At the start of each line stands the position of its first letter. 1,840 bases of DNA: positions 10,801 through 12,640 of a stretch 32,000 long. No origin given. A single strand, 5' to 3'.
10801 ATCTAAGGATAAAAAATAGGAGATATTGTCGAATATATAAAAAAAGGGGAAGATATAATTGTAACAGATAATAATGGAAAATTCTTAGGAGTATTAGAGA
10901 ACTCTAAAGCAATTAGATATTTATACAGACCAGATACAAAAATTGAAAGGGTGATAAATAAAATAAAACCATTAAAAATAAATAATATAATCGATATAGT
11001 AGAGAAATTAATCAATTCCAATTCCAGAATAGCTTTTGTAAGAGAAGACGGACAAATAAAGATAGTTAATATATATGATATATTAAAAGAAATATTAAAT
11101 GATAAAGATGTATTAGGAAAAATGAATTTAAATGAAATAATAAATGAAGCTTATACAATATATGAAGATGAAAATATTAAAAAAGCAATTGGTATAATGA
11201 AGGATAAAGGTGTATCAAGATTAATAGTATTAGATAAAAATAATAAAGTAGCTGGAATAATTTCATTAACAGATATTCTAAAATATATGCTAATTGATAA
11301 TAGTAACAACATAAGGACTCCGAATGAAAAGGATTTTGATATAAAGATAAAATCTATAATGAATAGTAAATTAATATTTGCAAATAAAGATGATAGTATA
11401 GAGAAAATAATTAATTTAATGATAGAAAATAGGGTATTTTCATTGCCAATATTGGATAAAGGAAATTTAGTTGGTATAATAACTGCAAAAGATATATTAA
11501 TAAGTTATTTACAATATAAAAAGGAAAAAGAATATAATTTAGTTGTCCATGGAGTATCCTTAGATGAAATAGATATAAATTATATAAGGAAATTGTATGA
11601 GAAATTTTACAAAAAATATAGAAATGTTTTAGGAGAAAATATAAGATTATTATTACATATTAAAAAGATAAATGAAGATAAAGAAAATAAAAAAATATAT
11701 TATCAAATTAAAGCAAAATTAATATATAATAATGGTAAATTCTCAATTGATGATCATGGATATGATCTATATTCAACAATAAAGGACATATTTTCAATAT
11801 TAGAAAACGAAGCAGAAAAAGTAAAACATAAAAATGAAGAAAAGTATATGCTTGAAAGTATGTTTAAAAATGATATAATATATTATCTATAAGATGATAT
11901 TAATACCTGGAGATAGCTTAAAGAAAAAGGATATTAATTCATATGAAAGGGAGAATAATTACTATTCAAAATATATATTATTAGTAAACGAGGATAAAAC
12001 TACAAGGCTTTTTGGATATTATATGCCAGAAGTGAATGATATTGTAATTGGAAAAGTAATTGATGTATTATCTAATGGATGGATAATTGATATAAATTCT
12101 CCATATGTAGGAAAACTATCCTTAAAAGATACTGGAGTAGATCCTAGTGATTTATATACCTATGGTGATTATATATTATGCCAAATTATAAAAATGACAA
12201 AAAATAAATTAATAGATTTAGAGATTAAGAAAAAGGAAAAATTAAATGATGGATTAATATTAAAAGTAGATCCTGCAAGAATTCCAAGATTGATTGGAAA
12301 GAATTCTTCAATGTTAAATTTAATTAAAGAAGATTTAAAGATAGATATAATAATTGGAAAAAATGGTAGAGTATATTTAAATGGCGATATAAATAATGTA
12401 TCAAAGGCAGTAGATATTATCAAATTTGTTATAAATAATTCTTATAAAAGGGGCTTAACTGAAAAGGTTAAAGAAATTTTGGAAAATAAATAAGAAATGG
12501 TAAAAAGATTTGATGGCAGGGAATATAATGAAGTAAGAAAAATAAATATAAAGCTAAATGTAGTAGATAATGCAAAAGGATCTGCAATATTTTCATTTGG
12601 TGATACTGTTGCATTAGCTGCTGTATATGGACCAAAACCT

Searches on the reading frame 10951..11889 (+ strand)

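Call 39: search_protein_families(library=pfam, proteins=[window:10951-11889:+], max_evalue=0.001)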
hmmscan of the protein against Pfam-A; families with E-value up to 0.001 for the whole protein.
window:10951-11889:+ (313 aa): 1 family
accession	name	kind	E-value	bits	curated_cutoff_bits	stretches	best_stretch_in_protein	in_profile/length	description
PF00571.33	CBS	-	4.3e-28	97.8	24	2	133-183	1-52/57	CBS domain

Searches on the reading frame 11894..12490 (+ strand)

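Call 39: search_protein_families(library=pfam, proteins=[window:11894-12490:+], max_evalue=0.001)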
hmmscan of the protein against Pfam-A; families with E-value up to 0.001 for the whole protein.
window:11894-12490:+ (199 aa): 3 families
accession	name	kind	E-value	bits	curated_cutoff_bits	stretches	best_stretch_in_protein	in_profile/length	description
PF21266.3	RRP4_S1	-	2.8e-08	34.3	27.3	1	43-79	2-38/73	RRP4, S1 domain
PF15985.11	KH_6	-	3.1e-08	34.2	27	1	120-165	1-44/47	KH domain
PF00013.35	KH_1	-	0.00011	22.4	21.5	1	123-176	4-64/66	KH domain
